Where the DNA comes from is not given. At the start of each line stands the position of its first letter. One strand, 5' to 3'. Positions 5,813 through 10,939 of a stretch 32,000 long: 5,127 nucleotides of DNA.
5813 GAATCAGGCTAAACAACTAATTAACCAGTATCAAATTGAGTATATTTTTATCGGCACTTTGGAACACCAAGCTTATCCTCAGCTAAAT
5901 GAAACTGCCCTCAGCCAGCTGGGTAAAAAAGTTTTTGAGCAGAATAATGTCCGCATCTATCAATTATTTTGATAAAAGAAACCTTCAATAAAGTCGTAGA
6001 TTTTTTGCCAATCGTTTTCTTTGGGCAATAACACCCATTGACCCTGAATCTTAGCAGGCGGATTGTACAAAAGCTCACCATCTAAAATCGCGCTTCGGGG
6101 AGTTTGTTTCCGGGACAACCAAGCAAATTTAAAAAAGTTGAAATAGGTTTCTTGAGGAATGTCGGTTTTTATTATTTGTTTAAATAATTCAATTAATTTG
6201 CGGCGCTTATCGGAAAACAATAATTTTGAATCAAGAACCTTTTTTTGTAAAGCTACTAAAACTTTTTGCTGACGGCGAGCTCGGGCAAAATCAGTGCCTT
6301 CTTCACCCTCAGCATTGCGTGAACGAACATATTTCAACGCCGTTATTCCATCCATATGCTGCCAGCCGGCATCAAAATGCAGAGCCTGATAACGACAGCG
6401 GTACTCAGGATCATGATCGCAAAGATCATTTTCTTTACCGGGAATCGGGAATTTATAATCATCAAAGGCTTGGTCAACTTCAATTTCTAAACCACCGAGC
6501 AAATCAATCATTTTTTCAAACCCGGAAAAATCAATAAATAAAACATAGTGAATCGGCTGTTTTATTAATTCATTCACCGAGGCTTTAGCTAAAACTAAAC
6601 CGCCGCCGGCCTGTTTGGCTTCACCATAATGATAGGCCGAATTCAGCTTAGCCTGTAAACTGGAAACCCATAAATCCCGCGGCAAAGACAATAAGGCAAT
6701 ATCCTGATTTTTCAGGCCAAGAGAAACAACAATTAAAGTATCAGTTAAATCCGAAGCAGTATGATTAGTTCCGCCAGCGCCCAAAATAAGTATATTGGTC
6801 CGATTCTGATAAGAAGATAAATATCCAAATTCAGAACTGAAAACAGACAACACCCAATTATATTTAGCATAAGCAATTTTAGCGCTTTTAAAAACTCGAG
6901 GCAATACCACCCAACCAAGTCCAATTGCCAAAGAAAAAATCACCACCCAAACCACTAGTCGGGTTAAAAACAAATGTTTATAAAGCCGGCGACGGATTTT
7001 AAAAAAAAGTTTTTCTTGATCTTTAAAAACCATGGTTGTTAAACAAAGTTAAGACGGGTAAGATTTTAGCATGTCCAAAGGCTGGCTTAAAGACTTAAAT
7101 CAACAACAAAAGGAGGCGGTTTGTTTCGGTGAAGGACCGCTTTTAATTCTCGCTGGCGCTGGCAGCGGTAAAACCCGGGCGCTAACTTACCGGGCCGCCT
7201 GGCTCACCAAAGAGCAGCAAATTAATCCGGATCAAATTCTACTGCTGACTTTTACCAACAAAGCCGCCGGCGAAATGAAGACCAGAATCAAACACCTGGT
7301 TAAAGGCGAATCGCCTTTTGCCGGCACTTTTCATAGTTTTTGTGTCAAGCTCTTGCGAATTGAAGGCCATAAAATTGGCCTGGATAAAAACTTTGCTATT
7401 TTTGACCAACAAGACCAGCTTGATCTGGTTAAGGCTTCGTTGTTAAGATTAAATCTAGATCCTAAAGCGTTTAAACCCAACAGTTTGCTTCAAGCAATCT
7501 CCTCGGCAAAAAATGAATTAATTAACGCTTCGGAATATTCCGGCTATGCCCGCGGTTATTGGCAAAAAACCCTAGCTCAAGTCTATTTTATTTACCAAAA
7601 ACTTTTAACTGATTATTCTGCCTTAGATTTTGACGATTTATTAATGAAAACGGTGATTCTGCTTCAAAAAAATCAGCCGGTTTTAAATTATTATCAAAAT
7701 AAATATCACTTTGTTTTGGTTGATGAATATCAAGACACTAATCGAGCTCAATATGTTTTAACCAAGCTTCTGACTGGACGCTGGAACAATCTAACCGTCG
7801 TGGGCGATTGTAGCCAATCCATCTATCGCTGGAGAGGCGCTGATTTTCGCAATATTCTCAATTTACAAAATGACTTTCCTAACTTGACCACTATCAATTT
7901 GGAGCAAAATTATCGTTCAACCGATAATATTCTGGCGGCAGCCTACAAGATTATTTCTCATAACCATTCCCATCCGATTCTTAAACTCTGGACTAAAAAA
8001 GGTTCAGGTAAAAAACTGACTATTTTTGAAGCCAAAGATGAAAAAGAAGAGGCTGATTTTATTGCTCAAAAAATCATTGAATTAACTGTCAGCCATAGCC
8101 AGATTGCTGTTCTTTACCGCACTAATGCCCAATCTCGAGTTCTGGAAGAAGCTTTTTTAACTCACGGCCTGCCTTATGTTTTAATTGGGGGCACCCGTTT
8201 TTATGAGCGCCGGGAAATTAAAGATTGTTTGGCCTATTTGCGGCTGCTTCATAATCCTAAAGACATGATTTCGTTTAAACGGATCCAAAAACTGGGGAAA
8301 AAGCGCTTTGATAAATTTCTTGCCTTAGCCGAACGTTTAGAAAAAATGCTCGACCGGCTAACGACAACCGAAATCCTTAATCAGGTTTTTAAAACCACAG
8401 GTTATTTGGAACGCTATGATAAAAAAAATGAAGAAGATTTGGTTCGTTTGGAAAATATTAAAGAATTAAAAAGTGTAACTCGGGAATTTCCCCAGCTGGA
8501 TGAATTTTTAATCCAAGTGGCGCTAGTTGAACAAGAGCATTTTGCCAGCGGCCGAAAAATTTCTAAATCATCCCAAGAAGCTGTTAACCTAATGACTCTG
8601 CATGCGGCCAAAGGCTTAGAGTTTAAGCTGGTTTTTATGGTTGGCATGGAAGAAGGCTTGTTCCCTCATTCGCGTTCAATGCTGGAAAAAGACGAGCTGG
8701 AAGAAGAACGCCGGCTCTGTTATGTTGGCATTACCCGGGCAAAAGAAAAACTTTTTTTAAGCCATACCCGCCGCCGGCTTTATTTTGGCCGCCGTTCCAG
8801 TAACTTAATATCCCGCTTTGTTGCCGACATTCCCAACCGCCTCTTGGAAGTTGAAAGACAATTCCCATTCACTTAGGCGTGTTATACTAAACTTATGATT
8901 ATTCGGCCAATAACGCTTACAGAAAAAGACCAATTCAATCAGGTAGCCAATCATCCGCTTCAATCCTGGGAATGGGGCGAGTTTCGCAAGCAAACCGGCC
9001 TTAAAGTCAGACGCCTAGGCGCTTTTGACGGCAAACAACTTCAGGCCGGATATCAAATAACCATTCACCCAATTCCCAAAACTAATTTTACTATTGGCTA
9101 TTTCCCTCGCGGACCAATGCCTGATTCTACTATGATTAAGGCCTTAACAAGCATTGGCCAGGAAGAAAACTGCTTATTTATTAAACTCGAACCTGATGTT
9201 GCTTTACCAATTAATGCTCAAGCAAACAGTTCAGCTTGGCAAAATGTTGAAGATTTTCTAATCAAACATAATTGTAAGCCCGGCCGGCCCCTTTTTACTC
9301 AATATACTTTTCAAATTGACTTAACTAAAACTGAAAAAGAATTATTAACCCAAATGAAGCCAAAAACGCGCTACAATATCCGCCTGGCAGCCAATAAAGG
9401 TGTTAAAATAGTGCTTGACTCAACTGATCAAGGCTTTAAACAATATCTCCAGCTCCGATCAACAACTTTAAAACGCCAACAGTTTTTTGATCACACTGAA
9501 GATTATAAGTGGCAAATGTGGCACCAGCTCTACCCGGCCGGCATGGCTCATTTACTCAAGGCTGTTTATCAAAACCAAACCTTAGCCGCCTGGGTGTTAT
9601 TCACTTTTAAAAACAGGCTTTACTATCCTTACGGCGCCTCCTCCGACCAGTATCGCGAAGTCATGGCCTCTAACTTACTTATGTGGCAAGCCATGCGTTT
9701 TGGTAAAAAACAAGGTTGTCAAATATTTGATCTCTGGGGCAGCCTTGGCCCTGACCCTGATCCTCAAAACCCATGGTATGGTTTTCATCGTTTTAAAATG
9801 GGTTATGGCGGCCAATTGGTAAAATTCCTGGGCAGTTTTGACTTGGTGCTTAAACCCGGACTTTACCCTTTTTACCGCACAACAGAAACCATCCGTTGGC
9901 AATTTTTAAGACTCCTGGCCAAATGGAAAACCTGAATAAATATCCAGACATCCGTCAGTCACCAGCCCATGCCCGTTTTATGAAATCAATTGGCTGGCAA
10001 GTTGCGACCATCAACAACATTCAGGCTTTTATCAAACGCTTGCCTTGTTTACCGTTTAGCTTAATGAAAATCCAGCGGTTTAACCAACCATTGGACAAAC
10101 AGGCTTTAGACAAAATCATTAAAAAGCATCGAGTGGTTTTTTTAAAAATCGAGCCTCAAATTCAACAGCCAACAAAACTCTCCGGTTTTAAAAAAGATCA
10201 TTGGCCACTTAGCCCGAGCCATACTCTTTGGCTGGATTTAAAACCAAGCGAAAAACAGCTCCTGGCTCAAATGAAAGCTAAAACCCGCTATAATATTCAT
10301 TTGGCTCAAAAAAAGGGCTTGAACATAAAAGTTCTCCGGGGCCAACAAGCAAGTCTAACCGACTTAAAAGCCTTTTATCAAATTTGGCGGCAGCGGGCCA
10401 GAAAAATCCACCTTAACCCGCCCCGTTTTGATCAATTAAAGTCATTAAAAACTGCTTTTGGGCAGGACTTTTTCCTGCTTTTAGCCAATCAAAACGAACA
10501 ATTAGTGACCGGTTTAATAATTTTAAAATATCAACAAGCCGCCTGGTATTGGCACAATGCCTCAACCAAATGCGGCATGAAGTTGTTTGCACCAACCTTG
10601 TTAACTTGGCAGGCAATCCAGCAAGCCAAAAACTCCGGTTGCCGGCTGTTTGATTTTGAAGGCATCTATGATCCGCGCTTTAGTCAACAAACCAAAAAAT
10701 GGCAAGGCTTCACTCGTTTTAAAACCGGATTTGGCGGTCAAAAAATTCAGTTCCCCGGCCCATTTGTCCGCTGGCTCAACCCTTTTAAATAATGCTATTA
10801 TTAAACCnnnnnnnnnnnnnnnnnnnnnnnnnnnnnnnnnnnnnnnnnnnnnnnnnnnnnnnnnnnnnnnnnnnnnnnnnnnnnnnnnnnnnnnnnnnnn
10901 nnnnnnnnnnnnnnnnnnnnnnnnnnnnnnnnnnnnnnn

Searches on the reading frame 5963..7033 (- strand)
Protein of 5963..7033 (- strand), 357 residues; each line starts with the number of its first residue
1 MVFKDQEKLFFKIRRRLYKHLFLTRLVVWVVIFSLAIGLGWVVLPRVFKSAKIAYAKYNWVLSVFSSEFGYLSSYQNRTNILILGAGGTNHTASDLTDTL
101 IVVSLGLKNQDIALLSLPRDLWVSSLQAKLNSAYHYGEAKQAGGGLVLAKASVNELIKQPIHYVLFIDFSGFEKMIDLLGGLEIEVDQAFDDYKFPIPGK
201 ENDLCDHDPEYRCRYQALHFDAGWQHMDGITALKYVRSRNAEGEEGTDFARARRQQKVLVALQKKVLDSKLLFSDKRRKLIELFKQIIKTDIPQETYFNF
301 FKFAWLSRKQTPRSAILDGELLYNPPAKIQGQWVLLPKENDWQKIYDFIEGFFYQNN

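Call 3: search_protein_families(library=pfam, proteins=[window:5963-7033:-], max_evalue=0.01)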
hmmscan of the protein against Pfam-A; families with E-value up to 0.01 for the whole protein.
window:5963-7033:- (357 aa): 1 family
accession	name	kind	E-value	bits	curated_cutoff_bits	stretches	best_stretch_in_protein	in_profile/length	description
PF03816.19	LytR_cpsA_psr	-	2.7e-31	109.2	24.6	1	97-266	2-148/150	LytR_cpsA_psr family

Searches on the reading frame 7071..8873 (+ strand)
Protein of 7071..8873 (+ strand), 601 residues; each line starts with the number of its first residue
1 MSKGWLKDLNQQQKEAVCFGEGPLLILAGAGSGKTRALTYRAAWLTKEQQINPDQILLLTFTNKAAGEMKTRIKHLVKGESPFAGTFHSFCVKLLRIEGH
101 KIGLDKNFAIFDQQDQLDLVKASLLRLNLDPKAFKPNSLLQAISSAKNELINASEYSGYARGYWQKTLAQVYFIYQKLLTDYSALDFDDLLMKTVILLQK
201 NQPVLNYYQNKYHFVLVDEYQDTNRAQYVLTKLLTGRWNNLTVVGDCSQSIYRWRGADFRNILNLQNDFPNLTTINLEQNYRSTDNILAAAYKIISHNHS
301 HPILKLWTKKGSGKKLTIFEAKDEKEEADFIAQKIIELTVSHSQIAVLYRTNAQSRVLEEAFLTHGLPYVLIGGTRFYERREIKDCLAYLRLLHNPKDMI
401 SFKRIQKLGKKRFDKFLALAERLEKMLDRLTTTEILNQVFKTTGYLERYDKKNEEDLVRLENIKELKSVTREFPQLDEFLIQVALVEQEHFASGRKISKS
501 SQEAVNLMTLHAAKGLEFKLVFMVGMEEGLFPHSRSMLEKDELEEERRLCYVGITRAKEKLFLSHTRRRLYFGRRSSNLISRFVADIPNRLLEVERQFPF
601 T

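Call 3: search_protein_families(library=pfam, proteins=[window:7071-8873:+], max_evalue=0.01)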
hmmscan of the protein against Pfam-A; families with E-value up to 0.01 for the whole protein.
window:7071-8873:+ (601 aa): 6 families
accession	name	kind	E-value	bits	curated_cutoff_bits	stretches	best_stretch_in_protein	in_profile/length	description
PF00580.27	UvrD-helicase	-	5.6e-87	292.3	23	1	9-270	1-271/271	UvrD/REP helicase N-terminal domain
PF13361.12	UvrD_C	-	2.9e-69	234.6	25.6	2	275-408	1-137/350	UvrD-like helicase C-terminal domain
PF13245.12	AAA_19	-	9.7e-22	78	25.1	1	13-253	1-132/134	AAA domain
PF13538.12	UvrD_C_2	-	4.8e-09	36.4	27.4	1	507-563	4-51/52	UvrD-like helicase C-terminal domain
PF13604.12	AAA_30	-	3.9e-06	27.2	27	0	9-73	2-66/191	AAA domain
PF01443.25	Viral_helicase1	-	0.00034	20.9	21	0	503-562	175-225/228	Viral superfamily 1 RNA helicase core domain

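Call 4: search_protein_families(library=ncbifam, proteins=[window:7071-8873:+], max_evalue=0.01)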
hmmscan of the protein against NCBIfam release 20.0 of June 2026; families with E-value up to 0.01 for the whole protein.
window:7071-8873:+ (601 aa): 18 families
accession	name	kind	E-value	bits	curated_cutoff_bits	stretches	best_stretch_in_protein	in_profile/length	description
TIGR01073.1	pcrA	equivalog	3.8e-217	723.1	911.2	2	6-408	2-410/725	DNA helicase PcrA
NF008743.0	PRK11773.1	equivalog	1.9e-170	568.7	965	2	6-406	7-411/720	DNA helicase II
TIGR01075.1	uvrD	equivalog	1.4e-166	555.9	1144.45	2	6-405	2-405/715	DNA helicase II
TIGR01074.1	rep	equivalog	6.3e-162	540.2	951.45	2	9-410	2-409/668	DNA helicase Rep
NF008172.0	PRK10919.1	equivalog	3e-126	422.3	1168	2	9-411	3-411/673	DNA helicase Rep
NF008276.0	PRK11054.1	equivalog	2.2e-50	171.9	543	3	8-97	196-285/684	DNA helicase IV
TIGR02785.1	addA_Gpos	equivalog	2.5e-49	168.1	707.65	5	175-296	348-481/1234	helicase-exonuclease AddAB subunit AddA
TIGR00609.1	recB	equivalog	1.7e-40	139.1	696.05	3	180-300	338-460/1175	exodeoxyribonuclease V subunit beta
NF010485.0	PRK13909.1-2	equivalog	1.4e-35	122.9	650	2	166-523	279-629/909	RecB-like helicase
TIGR02784.1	addA_alphas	equivalog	5.4e-29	101.2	860.75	4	173-297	349-495/1138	double-strand break repair helicase AddA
NF010487.0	PRK13909.1-4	equivalog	3.1e-28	98.5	759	2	110-524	218-630/924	RecB-like helicase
NF008128.0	PRK10876.1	equivalog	2.4e-14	52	1697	1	176-299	340-465/1181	exodeoxyribonuclease V subunit beta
NF010484.0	PRK13909.1-1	equivalog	2.3e-13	48.9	1074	2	26-77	10-60/945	RecB-like helicase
NF010486.0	PRK13909.1-3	equivalog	6.4e-12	44.3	1109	2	180-348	297-476/921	RecB-like helicase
TIGR02773.1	addB_Gpos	equivalog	9e-07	26.9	903.7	1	274-370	263-365/1159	helicase-exonuclease AddAB subunit AddB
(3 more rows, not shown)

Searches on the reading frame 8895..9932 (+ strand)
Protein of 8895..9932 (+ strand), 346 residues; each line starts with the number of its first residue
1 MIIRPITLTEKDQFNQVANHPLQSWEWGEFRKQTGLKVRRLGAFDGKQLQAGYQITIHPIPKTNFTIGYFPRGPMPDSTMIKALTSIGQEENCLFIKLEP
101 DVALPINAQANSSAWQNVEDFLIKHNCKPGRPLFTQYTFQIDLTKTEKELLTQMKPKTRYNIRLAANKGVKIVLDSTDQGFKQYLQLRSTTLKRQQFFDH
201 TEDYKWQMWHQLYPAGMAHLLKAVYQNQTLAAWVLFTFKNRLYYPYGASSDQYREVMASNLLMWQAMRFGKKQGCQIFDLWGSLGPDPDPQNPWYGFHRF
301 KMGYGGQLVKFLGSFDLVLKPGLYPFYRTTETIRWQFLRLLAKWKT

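Call 3: search_protein_families(library=pfam, proteins=[window:8895-9932:+], max_evalue=0.01)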
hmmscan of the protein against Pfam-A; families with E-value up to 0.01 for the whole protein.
window:8895-9932:+ (346 aa): 2 families
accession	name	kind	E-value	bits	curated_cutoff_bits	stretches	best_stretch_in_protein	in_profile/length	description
PF02388.22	FemAB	-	8.5e-39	134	24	2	7-204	2-219/406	FemAB family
PF13480.13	Acetyltransf_6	-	4.6e-14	53.2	22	1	158-282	3-136/143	Acetyltransferase (GNAT) domain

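Call 4: search_protein_families(library=ncbifam, proteins=[window:8895-9932:+], max_evalue=0.01)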
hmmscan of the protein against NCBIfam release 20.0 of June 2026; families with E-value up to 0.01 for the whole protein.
window:8895-9932:+ (346 aa): 2 families
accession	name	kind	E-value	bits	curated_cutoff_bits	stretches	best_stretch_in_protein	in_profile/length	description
TIGR03019.1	pepcterm_femAB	equivalog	2.2e-11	43.4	260.35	1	136-280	118-258/330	FemAB family XrtA/PEP-CTERM system-associated protein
NF047883.1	UAcmpLyAlTFemX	equivalog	0.0006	19.2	500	1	141-324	152-332/337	UDP-N-acetylmuramoylpentapeptide-lysine N(6)-alanyltransferase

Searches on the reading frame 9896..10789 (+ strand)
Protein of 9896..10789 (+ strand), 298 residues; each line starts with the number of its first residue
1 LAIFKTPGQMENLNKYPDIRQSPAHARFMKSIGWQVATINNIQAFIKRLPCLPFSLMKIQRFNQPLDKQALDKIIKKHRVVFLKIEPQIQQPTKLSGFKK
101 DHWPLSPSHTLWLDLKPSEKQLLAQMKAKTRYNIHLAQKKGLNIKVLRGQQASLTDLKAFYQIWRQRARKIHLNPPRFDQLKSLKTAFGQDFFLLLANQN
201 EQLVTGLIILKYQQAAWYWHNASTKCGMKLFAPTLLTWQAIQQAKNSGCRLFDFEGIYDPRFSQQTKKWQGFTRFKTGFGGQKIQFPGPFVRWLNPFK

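Call 3: search_protein_families(library=pfam, proteins=[window:9896-10789:+], max_evalue=0.01)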
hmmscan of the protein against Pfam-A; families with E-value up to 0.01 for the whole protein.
window:9896-10789:+ (298 aa): 3 families
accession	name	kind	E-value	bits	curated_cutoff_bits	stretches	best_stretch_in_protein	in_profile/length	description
PF02388.22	FemAB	-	1.1e-22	80.9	24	2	199-297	303-396/406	FemAB family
PF13480.13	Acetyltransf_6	-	6.9e-07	30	22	1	129-254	2-134/143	Acetyltransferase (GNAT) domain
PF04339.18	FemAB_like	-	0.00011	21.9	27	1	121-220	174-280/369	Peptidogalycan biosysnthesis/recognition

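Call 4: search_protein_families(library=ncbifam, proteins=[window:9896-10789:+], max_evalue=0.01)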
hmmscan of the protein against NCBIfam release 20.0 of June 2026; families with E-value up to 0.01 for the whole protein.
window:9896-10789:+ (298 aa): 2 families
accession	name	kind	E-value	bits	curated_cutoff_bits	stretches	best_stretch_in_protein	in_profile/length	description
TIGR03019.1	pepcterm_femAB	equivalog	1.8e-10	40.4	260.35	1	101-255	110-259/330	FemAB family XrtA/PEP-CTERM system-associated protein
NF047883.1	UAcmpLyAlTFemX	equivalog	1.1e-08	34.8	500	1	111-259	150-297/337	UDP-N-acetylmuramoylpentapeptide-lysine N(6)-alanyltransferase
